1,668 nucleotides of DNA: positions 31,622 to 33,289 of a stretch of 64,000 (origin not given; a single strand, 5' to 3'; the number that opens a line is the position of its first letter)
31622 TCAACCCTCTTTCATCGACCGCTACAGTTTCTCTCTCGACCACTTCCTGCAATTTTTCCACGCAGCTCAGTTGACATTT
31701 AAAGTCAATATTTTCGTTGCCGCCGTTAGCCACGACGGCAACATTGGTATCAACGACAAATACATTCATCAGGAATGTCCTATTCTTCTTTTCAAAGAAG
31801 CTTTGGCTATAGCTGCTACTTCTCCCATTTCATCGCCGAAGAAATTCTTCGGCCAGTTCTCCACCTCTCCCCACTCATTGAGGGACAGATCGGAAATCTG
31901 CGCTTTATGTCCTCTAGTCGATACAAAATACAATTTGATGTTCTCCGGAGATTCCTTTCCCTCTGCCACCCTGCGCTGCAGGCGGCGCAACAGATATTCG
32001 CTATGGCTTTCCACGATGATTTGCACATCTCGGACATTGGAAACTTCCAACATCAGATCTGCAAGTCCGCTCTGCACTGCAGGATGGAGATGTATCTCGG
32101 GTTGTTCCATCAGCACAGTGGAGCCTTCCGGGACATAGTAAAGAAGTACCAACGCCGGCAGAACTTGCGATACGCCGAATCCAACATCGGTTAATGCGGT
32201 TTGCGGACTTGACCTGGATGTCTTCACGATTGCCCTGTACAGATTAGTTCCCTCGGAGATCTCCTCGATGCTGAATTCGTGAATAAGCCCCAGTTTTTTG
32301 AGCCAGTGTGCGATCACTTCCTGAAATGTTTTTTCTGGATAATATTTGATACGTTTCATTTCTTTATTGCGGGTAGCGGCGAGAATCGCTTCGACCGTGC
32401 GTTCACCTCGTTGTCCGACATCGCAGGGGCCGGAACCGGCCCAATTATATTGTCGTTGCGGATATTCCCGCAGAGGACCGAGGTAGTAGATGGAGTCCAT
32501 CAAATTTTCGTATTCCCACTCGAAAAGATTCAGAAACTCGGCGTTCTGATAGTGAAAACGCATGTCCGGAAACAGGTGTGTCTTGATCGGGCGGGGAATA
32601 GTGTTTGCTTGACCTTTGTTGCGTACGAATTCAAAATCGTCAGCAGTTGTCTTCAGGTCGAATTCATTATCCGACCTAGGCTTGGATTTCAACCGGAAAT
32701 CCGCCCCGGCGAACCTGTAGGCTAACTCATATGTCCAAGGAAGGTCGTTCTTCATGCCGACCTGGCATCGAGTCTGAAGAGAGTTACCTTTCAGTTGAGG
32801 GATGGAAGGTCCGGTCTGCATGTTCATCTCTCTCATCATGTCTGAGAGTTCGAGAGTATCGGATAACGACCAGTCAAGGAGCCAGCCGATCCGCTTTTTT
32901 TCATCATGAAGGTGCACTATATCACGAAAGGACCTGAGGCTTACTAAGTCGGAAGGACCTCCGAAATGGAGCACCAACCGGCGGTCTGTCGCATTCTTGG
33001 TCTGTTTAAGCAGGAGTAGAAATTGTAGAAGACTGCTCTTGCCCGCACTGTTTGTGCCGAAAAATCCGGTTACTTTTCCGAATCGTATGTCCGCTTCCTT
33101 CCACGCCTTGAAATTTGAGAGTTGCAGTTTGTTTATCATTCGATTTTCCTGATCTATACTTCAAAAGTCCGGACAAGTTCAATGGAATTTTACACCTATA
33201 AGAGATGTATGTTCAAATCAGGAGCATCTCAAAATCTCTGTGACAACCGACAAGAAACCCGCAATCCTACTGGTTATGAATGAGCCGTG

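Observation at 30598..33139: ABC/AAA ATPase, PIN nuclease and Rnl-type RNA ligase cluster: candidate RNA-targeting conflict module carrying its own repair enzyme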

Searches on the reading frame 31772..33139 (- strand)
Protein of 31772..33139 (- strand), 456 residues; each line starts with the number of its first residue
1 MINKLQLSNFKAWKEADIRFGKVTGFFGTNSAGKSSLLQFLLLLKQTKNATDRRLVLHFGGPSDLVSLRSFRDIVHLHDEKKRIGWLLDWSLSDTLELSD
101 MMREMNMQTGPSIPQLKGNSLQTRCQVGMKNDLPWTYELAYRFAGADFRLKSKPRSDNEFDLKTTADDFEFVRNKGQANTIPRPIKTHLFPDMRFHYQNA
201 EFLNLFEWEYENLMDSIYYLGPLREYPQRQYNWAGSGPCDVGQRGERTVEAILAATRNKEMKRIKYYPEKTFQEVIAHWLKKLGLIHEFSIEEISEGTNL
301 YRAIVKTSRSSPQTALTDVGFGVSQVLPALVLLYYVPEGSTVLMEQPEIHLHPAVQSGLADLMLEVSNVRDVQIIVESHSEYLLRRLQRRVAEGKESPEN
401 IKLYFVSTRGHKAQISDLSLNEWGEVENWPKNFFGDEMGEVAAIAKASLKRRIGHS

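Call 3: search_protein_families(library=pfam, proteins=[window:31772-33139:-], max_evalue=0.1)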
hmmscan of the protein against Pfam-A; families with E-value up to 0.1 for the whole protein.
window:31772-33139:- (456 aa): 9 families
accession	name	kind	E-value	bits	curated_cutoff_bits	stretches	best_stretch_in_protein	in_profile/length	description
PF13175.12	AAA_15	-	4.5e-25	89.5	32.1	2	292-383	278-373/374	AAA ATPase domain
PF13304.12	AAA_21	-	2.3e-19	71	27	2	313-384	232-303/304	AAA domain, putative AbiEii toxin, Type IV TA system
PF12476.13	DUF3696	-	2.6e-08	34.4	22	1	397-442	2-50/52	Protein of unknown function (DUF3696)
PF13476.12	AAA_23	-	4.5e-06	27.9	27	1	4-43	1-41/201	AAA domain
PF00005.33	ABC_tran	-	0.0037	18.3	25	1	17-47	7-37/137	ABC transporter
PF02463.25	SMC_N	-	0.0039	17.1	40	1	1-41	1-44/220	RecF/RecN/SMC N terminal domain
PF13555.12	AAA_29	-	0.015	15.4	27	1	3-43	2-47/61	P-loop containing region of AAA domain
PF11398.14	DUF2813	-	0.029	14.2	21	0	3-47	4-48/372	Protein of unknown function (DUF2813)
PF19456.4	MobI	-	0.067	13.8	26.6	0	169-215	49-93/116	MobI protein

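Call 4: search_protein_families(library=padloc, proteins=[window:31772-33139:-], max_evalue=0.1)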
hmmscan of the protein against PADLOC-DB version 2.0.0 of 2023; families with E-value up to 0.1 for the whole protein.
window:31772-33139:- (456 aa): 132 families (the best 25 are shown)
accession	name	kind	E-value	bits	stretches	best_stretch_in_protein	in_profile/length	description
PDLC04148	HEC-03B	-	8.1e-194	642.9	1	1-454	1-454/458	-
PDLC03878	NsnB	-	3.6e-62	209.1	1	1-436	1-334/345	-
PDLC04707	PDC-M55A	-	6.4e-55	184.8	1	2-452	3-417/421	-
PDLC02979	AriA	-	2e-28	98.2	2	287-383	272-372/373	-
PDLC02980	AriA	-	3.5e-19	67.9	2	287-384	191-303/304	-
PDLC04391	PDC-M07A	-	2.1e-15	54.7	2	1-112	1-107/412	-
PDLC04178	HEC-01A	-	5.4e-15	53.3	2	2-49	9-56/399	-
PDLC04180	HEC-01A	-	2.6e-14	51.2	2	286-385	221-322/382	-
PDLC04175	HEC-01A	-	1.2e-13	48.9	2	2-66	6-70/363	-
PDLC04179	HEC-01A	-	3.3e-13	47.6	2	327-388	348-409/459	-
PDLC04177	HEC-01A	-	5.8e-13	46.6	2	312-390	273-346/393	-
PDLC04214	HEC-02A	-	8e-12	43.1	2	326-418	225-312/338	-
PDLC02981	AriAB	-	8.7e-12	42.5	2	336-385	328-378/694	-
PDLC04611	PDC-M38A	-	1.5e-11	42.5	2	1-50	1-51/383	-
PDLC04392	PDC-M07A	-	2.1e-11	41.6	2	1-53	1-53/432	-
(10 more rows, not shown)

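Call 5: search_protein_families(library=ncbifam, proteins=[window:31772-33139:-], max_evalue=0.1)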
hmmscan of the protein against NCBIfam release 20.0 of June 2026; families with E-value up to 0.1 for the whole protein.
window:31772-33139:- (456 aa): 16 families
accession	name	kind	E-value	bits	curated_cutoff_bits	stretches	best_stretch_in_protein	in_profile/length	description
NF047739.1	antiphage_MADS3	equivalog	6e-10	38.8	420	2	1-94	1-93/427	methylation-associated defense system AAA family ATPase MAD3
TIGR00611.2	recf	equivalog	1.4e-05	24.4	172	1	2-48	1-48/339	DNA replication/repair protein RecF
NF038234.1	retron_eff_Eco8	equivalog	0.00015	20.5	250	0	341-419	275-354/679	retron Eco8 family effector endonuclease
NF041760.1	PtuA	equivalog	0.0002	20.4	500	1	2-39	52-90/524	retron Ec78 anti-phage system effector ATPase PtuA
NF002572.0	PRK02224.1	equivalog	0.0008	17.8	1087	1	2-39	3-41/888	DNA double-strand break repair ATPase Rad50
NF041035.1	Rad50_Halo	equivalog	0.0011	17.5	1000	1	2-40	3-42/883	DNA double-strand break repair ATPase Rad50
NF053563.1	Rkd4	equivalog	0.006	14.8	860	1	2-39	3-41/747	arcadin-4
NF003034.1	PRK03918.1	equivalog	0.011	13.7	700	1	2-42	3-44/878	DNA double-strand break repair ATPase Rad50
NF047565.1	PSM_export_PmtA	equivalog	0.021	14.1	350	1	17-48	23-54/282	phenol-soluble modulin export ABC transporter ATP-binding protein PmtA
TIGR02211.1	LolD_lipo_ex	equivalog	0.025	14.1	307.75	0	337-391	158-212/221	lipoprotein-releasing ABC transporter ATP-binding protein LolD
NF010157.0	PRK13636.1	equivalog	0.049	12.8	463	0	17-41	28-52/285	cobalt transporter ATP-binding subunit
NF002244.0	PRK01156.1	equivalog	0.049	11.7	847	1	2-38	3-40/895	DNA double-strand break repair ATPase Rad50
NF010068.0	PRK13548.1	equivalog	0.056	12.5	261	1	17-41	27-51/261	heme ABC transporter ATP-binding protein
NF010680.0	PRK14079.1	equivalog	0.067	12.2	386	0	3-41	4-43/349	recombination protein F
NF041034.1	Rad50_Sulf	equivalog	0.072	10.9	1000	0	2-39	3-41/872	DNA double-strand break repair ATPase Rad50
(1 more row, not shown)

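Call 11: find_homologous_proteins(query=window:31772-33139:-, max_evalue=1e-20)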
Query window:31772-33139:- (456 aa): 7979 proteins with E <= 1e-20 among 8000 candidates; the best 120 are listed.
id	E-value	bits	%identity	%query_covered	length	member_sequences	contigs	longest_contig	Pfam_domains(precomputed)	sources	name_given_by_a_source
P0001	0.0e+0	1045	100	100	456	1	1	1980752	PF12476.14,PF13175.13,PF13476.13,PF13304.13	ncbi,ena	-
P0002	4.4e-244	828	79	100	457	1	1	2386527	PF12476.14,PF13175.13,PF13476.13,PF13304.13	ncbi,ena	-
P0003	4.8e-226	769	75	100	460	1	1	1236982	PF12476.14,PF13175.13,PF13476.13,PF13304.13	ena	-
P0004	4.6e-214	730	71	100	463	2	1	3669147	PF12476.14,PF13175.13,PF13476.13,PF13304.13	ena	-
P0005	2.0e-212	724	71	100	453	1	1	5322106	PF12476.14,PF13175.13,PF13304.13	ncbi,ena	-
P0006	1.3e-209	715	69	100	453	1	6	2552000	PF12476.14,PF13175.13,PF13304.13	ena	-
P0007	9.1e-208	709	70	100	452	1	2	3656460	PF12476.14,PF13175.13,PF13304.13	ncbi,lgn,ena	-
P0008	1.7e-206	705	70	100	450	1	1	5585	PF12476.14,PF13175.13,PF13304.13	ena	-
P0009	8.6e-205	699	69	100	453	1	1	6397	PF12476.14,PF13175.13,PF13304.13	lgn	-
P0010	2.0e-203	694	69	100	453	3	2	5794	PF12476.14,PF13175.13,PF13304.13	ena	-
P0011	3.5e-203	694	68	100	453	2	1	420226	PF12476.14,PF13175.13,PF13304.13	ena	-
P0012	8.7e-202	689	68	100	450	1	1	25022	PF12476.14,PF13175.13,PF13304.13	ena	-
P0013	1.8e-201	688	67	100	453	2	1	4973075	PF12476.14,PF13175.13,PF13304.13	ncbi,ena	-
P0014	2.1e-201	688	68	100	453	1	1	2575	PF12476.14,PF13175.13,PF13304.13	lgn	-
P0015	6.8e-201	686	68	100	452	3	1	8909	PF12476.14,PF13175.13,PF13304.13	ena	-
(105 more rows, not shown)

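Call 16: find_related_loci(query=A1, collection=genome_contigs, flank=8000)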
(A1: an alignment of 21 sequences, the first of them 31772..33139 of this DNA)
Query A1 (456 aa) in genome_contigs; peptide patterns used: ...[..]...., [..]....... (x = any residue, [..] = any of these).
599 stretches matched a pattern (row limit reached: there are more); 569 encode a relative of the query (tblastn E <= 1e-3); the best 80 are kept; 80 distinct loci.
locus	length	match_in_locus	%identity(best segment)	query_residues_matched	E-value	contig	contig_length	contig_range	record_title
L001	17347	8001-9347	67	1-453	0e+0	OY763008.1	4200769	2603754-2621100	MAG: Alphaproteobacteria bacterium isolate c3f7fb18-987a-4481-a40f-6ef58412cdbb genome assembly, chromosome: 1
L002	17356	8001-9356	70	1-456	0e+0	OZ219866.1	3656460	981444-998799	MAG: Alphaproteobacteria bacterium isolate 558767b7-c9c4-4971-8057-2abcdc083aa7 genome assembly, chromosome: 2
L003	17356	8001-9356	67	1-456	0e+0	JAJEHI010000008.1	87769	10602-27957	MAG: Defluviicoccus sp. isolate p16x60bins.37 k141_551304, whole genome shotgun sequence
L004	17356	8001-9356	66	1-456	0e+0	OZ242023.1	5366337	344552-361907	MAG: Gammaproteobacteria bacterium isolate bb6fca1c-7aa0-4b6b-ab67-8beeb69306b8 genome assembly, chromosome: 1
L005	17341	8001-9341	65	1-453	0e+0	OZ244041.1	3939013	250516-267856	MAG: Alphaproteobacteria bacterium isolate f7210445-354a-4bb2-b242-0c6f4feb337f genome assembly, chromosome: 1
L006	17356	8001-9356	63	1-456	0e+0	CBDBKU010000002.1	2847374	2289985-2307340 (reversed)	MAG: Bryobacterales bacterium isolate 267e02d7-54cb-4b2f-bffd-17b5cb575b83 genome assembly, contig: contig_2, whole geno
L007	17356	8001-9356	63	1-456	0e+0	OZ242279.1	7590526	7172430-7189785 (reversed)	MAG: Vicinamibacterales bacterium isolate 66b38f76-d135-4acf-a464-9a41f6704b04 genome assembly, chromosome: 1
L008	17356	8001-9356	64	1-456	0e+0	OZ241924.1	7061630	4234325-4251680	MAG: Bryobacterales bacterium isolate ec3cd7dd-fe08-42ca-8104-b6e80085a40d genome assembly, chromosome: 1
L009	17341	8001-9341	63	1-453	0e+0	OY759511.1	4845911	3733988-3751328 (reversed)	MAG: Paracoccaceae bacterium isolate 3cb5c724-0b50-4723-9576-a9430697b530 genome assembly, chromosome: 1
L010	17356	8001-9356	63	1-456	0e+0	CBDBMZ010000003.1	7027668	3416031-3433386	MAG: Vicinamibacterales bacterium isolate 5852b306-6763-4b4c-a466-03502f5c62f4 genome assembly, contig: contig_3, whole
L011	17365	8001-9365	62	1-456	0e+0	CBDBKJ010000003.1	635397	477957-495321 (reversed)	MAG: Vicinamibacterales bacterium isolate 439a5d20-bfdb-4aba-b463-0bc3b0a73bd6 genome assembly, contig: contig_3, whole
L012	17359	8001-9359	63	1-456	0e+0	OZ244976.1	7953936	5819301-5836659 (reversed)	MAG: Vicinamibacterales bacterium isolate 759df215-7f35-4b58-97f0-56a84cd7420d genome assembly, chromosome: 2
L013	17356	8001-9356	63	1-456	0e+0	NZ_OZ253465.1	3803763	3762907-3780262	MAG: Candidatus Palauibacter sp. isolate 5c81fbdf-9277-4adf-92a3-ac9ea19f79ba chromosome 1, complete sequence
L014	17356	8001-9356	63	1-456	0e+0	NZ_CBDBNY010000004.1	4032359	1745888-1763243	MAG: Candidatus Palauibacter sp. isolate 9c20def5-05d6-4f68-ae38-90b01f08d4a3 contig_3, whole genome shotgun sequence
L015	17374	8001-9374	63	1-456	0e+0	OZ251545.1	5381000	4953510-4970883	MAG: Gammaproteobacteria bacterium isolate 804a2bfb-9c7e-4e06-b795-02af6ddb82b1 genome assembly, chromosome: 1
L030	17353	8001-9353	57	1-453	3e-169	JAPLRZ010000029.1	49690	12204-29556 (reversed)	MAG: Methylococcales bacterium isolate LacPavin_0818_WC45_MAG_42_49 LacPavin_0818_WC45_scaffold_995622, whole genome sho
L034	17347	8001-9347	57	1-452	5e-165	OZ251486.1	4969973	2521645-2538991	MAG: Bryobacterales bacterium isolate e73e1c04-a23e-4090-b35f-9f246bdcc4c2 genome assembly, chromosome: 1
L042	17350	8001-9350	53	1-452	6e-154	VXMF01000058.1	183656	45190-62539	MAG: Terriglobia bacterium isolate SB0661_bin_30 NODE_83_length_183656_cov_80.397563, whole genome shotgun sequence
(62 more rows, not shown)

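Call 38: find_encoding_contigs(protein=P0001, flank=6000, max_places=2)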
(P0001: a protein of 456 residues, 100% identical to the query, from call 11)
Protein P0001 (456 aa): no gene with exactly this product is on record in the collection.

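Call 39: find_encoding_contigs(protein=P0002, flank=8000, max_places=2)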
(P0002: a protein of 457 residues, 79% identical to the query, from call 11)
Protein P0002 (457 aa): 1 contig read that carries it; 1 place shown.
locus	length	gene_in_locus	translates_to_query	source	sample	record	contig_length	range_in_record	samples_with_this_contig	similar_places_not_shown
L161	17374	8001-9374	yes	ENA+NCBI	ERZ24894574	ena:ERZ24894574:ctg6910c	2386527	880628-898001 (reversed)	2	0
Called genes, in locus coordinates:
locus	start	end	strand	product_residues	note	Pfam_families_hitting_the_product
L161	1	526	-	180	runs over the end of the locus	PF00731:AIRC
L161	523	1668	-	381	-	PF22660:RS_preATP-grasp-like, PF02222:ATP-grasp, PF17769:PurK_C, PF21244:PurT_C (faint)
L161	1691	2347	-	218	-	PF00702:Hydrolase, PF12710:HAD, PF13344:Hydrolase_6 (faint), PF13419:HAD_2, PF13242:Hydrolase_like (weak)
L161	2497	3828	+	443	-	PF01134:GIDA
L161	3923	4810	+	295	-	PF02091:tRNA-synt_2e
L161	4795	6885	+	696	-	PF02092:tRNA_synt_2f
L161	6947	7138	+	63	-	PF02416:TatA_B_E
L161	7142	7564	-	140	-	PF00903:Glyoxalase, PF13468:Glyoxalase_3, PF13669:Glyoxalase_4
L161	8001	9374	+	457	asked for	PF13175:AAA_15, PF13476:AAA_23 (weak), PF13304:AAA_21, PF12476:DUF3696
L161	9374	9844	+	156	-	-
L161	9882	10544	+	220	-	PF09414:RNA_ligase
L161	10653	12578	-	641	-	PF00580:UvrD-helicase, PF01443:Viral_helicase1 (faint), PF13245:AAA_19, PF13604:AAA_30 (faint), PF13361:UvrD_C, PF13538:UvrD_C_2 (weak)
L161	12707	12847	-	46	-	-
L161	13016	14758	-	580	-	PF02463:SMC_N (faint), PF13175:AAA_15, PF13476:AAA_23 (weak), PF13304:AAA_21, PF13175:AAA_15 (weak)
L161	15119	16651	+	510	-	PF00133:tRNA-synt_1, PF01406:tRNA-synt_1e, PF09334:tRNA-synt_1g, PF00133:tRNA-synt_1, PF01406:tRNA-synt_1e (weak), PF19303:Anticodon_3, PF08264:Anticodon_1 (weak)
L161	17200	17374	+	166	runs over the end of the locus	PF14280:DUF4365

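Call 59: search_protein_families(library=phrogs, proteins=[window:31772-33139:-], max_evalue=0.001)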
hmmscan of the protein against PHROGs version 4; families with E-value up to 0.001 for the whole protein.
window:31772-33139:- (456 aa): 10 families
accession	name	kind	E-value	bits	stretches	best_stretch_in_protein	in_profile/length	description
phrog_21420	-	unknown function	2.3e-63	215.7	2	215-452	394-641/654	-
phrog_4747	-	unknown function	7e-16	59.4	2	1-48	2-49/610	-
phrog_3940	-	unknown function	1.5e-15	58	2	313-415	222-325/537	-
phrog_14430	-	unknown function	5.4e-10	40.1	1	322-405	319-402/444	-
phrog_9802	-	unknown function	3.6e-09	37.1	0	1-48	4-52/438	-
phrog_8323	-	unknown function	1.5e-08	34.7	0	338-388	321-369/623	-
phrog_1499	-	unknown function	7.2e-05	23.2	1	2-38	5-42/427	-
phrog_10445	-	unknown function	8e-05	23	1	2-44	5-47/296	-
phrog_8066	-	unknown function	8.3e-05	22.6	1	330-389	374-434/522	-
phrog_7507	-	unknown function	0.00011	22.6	0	2-42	4-45/483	-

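Call 63: find_related_loci(query=A1, collection=viral_contigs, flank=5000)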
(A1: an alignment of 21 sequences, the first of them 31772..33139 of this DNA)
Query A1 (456 aa) in viral_contigs; peptide patterns used: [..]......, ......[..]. (x = any residue, [..] = any of these).
152 stretches matched a pattern; 15 encode a relative of the query (tblastn E <= 1e-3); 15 distinct loci.
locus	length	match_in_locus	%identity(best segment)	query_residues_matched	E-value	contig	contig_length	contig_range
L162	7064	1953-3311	53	1-453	4e-156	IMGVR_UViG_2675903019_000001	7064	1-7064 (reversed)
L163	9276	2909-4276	41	1-452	4e-110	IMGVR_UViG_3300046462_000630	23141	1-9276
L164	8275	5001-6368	38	1-453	1e-95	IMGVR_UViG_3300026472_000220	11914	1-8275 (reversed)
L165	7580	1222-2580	38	1-453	2e-91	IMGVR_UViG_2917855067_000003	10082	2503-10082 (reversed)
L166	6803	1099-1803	33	214-454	7e-31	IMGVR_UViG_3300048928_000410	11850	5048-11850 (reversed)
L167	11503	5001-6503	24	1-452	1e-28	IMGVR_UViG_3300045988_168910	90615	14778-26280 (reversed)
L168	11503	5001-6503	24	1-452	1e-28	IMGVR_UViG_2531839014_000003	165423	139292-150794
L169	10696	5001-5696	32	216-453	6e-28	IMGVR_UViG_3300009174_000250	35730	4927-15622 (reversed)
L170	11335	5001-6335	31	1-451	2e-27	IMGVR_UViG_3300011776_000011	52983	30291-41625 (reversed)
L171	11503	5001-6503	24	1-452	1e-28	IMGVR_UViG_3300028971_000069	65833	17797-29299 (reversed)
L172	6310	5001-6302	30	1-453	2e-23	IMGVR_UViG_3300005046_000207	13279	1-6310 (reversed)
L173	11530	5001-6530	29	1-456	4e-23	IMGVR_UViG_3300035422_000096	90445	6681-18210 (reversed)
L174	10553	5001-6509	27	1-449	7e-23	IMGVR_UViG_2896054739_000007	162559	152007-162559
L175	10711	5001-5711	30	210-452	1e-22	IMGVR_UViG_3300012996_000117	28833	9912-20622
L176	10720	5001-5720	28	209-451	8e-22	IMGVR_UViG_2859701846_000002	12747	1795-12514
